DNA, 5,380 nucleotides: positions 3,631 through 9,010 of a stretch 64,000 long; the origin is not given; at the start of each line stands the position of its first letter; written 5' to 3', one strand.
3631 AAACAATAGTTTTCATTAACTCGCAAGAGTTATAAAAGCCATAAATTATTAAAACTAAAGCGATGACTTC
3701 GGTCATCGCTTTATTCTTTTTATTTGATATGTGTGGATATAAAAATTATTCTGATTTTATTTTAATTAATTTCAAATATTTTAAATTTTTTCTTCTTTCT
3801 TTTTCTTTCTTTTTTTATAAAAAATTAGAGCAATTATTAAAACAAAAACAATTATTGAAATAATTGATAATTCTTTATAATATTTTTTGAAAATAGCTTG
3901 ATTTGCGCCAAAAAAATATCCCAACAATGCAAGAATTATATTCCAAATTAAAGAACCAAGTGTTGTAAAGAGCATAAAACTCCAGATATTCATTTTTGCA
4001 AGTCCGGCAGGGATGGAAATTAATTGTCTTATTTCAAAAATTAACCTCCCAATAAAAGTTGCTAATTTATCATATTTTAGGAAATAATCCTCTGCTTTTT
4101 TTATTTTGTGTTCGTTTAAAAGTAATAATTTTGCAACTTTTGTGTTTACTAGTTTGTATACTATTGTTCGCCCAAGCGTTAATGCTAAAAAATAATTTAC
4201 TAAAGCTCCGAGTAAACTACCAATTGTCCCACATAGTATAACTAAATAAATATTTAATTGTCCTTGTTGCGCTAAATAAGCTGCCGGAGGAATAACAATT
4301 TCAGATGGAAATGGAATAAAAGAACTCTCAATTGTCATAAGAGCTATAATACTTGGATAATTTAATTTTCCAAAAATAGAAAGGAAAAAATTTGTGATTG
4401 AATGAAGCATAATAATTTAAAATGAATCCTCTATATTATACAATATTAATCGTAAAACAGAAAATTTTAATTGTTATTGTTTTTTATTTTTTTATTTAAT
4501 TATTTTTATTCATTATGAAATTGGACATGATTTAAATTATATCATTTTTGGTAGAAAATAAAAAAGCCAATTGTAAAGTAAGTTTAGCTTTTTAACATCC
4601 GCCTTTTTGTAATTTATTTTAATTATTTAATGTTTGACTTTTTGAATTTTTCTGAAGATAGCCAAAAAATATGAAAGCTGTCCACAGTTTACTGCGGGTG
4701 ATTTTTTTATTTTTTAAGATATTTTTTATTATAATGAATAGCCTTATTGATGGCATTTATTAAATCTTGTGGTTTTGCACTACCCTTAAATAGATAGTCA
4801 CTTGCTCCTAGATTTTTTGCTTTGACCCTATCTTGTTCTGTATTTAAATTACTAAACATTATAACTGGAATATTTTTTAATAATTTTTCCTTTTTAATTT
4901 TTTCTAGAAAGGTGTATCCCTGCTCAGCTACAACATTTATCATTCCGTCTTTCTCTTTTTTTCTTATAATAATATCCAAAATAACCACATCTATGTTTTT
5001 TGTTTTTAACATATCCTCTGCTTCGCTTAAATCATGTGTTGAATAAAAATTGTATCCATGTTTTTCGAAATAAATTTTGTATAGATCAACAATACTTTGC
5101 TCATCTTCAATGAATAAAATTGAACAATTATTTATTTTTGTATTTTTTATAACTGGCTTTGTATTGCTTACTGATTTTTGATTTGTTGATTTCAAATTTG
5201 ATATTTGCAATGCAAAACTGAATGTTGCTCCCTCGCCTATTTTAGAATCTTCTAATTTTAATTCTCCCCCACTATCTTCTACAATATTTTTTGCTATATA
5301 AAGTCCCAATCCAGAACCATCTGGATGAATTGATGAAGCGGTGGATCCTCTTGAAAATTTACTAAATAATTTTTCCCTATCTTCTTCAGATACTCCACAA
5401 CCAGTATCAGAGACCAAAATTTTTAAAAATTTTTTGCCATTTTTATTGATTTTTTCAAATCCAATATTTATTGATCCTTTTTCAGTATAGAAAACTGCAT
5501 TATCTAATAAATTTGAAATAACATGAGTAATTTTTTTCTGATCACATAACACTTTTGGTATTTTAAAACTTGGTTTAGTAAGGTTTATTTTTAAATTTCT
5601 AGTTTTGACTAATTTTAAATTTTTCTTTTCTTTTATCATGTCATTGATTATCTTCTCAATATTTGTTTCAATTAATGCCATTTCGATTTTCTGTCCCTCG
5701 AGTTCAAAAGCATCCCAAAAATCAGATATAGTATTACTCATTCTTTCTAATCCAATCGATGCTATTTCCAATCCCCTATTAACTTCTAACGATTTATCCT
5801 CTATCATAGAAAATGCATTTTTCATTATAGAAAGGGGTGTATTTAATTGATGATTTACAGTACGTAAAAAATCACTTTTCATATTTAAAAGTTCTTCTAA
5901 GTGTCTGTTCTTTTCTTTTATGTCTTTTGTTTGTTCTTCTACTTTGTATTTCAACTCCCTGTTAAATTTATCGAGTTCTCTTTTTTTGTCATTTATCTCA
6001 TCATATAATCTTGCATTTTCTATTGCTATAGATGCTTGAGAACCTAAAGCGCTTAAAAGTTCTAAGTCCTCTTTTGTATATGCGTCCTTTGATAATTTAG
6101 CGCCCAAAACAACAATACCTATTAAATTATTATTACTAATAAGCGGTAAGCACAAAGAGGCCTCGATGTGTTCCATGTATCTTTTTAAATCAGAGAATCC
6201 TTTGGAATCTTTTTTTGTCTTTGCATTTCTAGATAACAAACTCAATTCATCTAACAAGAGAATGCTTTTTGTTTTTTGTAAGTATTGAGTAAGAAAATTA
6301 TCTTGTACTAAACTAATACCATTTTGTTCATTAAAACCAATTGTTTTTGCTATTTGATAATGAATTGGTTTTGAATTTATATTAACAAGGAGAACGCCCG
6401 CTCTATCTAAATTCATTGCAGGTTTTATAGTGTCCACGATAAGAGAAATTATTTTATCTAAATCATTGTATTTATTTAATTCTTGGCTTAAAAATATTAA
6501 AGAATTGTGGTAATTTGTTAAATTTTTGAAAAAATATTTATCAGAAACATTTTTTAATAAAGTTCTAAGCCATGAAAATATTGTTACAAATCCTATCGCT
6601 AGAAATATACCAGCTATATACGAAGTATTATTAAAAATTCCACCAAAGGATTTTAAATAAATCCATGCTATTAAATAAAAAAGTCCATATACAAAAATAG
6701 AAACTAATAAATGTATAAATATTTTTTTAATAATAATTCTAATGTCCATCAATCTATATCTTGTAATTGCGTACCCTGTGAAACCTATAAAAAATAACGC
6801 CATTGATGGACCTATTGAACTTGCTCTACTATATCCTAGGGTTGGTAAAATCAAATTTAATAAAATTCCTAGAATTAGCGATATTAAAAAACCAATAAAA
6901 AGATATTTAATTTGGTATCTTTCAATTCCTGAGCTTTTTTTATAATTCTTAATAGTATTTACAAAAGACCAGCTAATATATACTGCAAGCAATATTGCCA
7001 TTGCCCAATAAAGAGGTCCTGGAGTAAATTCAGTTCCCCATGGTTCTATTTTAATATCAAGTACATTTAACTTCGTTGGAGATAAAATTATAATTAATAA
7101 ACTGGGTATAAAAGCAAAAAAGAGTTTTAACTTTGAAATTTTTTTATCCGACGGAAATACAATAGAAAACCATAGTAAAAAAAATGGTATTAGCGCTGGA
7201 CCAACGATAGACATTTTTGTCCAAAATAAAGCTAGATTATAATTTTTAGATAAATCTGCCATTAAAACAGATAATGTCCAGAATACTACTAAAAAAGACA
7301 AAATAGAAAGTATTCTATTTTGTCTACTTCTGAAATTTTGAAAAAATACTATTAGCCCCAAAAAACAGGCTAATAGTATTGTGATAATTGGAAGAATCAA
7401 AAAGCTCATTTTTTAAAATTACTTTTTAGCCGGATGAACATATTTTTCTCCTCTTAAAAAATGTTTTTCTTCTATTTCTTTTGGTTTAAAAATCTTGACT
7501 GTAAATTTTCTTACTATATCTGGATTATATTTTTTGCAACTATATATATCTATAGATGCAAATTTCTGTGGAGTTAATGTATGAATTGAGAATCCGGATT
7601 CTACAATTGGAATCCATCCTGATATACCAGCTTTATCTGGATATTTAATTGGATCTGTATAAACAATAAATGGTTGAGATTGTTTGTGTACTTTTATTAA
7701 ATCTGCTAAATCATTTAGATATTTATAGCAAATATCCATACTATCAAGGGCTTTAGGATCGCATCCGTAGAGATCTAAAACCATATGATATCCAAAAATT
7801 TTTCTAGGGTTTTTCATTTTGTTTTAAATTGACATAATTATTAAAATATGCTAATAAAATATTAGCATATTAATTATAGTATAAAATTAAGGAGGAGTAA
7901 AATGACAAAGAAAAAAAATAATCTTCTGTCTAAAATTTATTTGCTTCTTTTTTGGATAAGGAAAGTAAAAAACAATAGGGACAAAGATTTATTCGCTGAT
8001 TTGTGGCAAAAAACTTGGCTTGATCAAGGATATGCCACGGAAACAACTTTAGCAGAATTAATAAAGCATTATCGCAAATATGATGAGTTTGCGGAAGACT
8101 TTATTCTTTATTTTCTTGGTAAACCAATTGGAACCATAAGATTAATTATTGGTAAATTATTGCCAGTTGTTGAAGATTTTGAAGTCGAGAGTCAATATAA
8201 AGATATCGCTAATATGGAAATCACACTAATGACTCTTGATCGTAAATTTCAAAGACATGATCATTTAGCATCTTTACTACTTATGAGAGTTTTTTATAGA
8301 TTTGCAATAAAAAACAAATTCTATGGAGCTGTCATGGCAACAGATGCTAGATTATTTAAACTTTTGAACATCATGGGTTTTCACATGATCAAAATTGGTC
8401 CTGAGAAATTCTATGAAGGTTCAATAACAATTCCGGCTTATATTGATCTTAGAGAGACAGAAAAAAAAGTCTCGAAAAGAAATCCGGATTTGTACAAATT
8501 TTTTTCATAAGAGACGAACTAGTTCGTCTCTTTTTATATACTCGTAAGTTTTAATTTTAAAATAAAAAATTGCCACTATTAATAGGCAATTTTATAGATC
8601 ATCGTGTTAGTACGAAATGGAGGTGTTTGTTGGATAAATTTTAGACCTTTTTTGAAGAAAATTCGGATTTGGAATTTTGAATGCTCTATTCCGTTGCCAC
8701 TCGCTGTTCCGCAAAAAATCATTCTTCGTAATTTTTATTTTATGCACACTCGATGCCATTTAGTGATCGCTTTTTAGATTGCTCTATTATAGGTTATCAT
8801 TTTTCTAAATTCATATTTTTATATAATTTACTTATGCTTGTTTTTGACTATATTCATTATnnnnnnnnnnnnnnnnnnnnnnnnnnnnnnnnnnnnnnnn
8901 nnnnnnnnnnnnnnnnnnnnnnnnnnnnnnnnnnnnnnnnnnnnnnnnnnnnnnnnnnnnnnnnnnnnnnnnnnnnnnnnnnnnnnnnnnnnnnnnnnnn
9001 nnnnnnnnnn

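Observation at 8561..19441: ~11-kb GC-rich genomic island at tRNA-Ser/tRNA-Gln, partitioned by duplicated promoter (L) and hairpin (R) modules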

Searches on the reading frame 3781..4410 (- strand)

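Call 46: search_protein_families(library=ncbifam, proteins=[window:3781-4410:-], max_evalue=0.01)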
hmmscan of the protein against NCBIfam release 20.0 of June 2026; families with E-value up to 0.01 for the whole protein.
window:3781-4410:- (209 aa): 3 families
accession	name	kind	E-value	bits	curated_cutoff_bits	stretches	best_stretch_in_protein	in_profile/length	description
NF052604.1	UndecprPTUtpABac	equivalog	1.7e-30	106.6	250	1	3-204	2-195/198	undecaprenyl phosphate transporter UptA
NF052605.1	UndecprPTUptAStph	equivalog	1e-28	100.7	300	1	12-198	8-193/197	undecaprenyl phosphate transporter UptA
NF008102.0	PRK10847.1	equivalog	2.8e-13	50.1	236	1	30-203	47-214/219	DedA family protein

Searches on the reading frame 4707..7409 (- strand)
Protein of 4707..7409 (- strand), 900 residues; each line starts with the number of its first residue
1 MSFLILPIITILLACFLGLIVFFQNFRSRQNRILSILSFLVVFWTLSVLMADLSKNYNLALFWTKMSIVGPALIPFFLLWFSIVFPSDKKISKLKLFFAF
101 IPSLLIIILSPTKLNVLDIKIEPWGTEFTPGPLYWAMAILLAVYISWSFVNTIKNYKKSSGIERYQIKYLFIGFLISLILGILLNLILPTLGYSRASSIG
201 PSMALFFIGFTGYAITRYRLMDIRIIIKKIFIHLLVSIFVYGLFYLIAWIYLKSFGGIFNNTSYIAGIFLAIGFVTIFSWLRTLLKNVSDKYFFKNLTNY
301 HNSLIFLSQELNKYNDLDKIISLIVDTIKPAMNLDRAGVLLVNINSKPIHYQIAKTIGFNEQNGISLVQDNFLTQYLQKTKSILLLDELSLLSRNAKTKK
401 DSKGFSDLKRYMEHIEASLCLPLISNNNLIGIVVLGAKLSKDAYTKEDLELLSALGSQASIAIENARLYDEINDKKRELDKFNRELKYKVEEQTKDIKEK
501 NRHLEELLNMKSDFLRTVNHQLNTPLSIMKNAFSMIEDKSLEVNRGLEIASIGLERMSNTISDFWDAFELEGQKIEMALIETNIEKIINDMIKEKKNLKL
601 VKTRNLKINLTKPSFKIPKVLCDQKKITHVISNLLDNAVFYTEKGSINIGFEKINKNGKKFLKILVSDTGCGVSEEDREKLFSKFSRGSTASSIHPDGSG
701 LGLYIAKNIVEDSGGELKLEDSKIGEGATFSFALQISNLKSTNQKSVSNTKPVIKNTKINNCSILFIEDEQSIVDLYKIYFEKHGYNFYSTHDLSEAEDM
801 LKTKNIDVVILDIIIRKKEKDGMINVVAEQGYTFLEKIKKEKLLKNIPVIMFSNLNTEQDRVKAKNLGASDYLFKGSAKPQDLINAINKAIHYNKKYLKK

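Call 8: search_protein_families(library=pfam, proteins=[window:4707-7409:-])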
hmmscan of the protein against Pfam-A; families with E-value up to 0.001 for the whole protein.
window:4707-7409:- (900 aa): 7 families
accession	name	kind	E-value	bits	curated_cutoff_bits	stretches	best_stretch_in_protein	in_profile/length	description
PF02518.31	HATPase_c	-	1.8e-22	80.3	26.4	1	623-735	2-108/111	Histidine kinase-, DNA gyrase B-, and HSP90-like ATPase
PF16927.11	HisKA_7TM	-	6e-18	66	28.6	1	8-223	3-222/224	N-terminal 7TM region of histidine kinase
PF00072.30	Response_reg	-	4e-17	62.8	30.2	1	764-887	1-110/111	Response regulator receiver domain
PF01590.32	GAF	-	5.2e-11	43.7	22.4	1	316-463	1-133/133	GAF domain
PF13492.12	GAF_3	-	4.4e-09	37.3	27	1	316-465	1-129/129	GAF domain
PF13185.12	GAF_2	-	5.2e-09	36.9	28.6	1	414-464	87-136/136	GAF domain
PF00512.31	HisKA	-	3.9e-07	30.5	26.9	1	510-566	1-59/66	His Kinase A (phospho-acceptor) domain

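Call 53: find_related_loci(query=window:4707-7409:-, collection=metagenome_contigs, flank=10000)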
Query window:4707-7409:- (900 aa) in metagenome_contigs; peptide patterns used: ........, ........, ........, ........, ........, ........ (x = any residue, [..] = any of these).
240 stretches matched a pattern; 6 encode a relative of the query (tblastn E <= 1e-3); 6 distinct loci.
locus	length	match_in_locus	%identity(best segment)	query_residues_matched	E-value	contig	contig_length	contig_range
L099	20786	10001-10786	65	476-737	9e-106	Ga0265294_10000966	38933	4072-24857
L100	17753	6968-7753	65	476-737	9e-106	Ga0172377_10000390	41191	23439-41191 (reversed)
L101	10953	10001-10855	25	457-736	4e-15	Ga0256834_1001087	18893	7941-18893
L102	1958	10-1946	22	737-892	1e-8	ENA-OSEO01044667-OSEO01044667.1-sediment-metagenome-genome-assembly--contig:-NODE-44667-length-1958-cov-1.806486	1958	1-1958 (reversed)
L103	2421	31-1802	27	755-892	7e-8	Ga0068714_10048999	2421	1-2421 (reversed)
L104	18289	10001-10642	21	666-871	9e-7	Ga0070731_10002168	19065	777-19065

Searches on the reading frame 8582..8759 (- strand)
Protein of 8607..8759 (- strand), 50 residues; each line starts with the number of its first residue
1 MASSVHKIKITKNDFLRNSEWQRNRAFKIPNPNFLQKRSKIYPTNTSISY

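Call 70: search_protein_families(library=pfam, proteins=[window:8607-8759:-], max_evalue=0.01)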
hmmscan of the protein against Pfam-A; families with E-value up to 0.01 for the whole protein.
window:8607-8759:- (50 aa): 0 families

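Call 77: search_protein_families(library=pfam, proteins=[window:8582-8734:-, window:8610-8759:-], max_evalue=1)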
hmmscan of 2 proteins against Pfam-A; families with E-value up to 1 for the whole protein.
seq(51 aa): 0 families

seq(50 aa): 0 families

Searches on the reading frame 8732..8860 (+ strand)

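Call 77: search_protein_families(library=pfam, proteins=[window:8732-8860:+], max_evalue=1)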
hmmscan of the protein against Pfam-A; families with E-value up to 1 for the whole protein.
seq(43 aa): 1 family
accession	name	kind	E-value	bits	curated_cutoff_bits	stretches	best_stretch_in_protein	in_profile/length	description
PF17155.10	GAPES1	-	0.081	12.7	27.7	1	2-43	218-259/274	Gammaproteobacterial periplasmic sensor domain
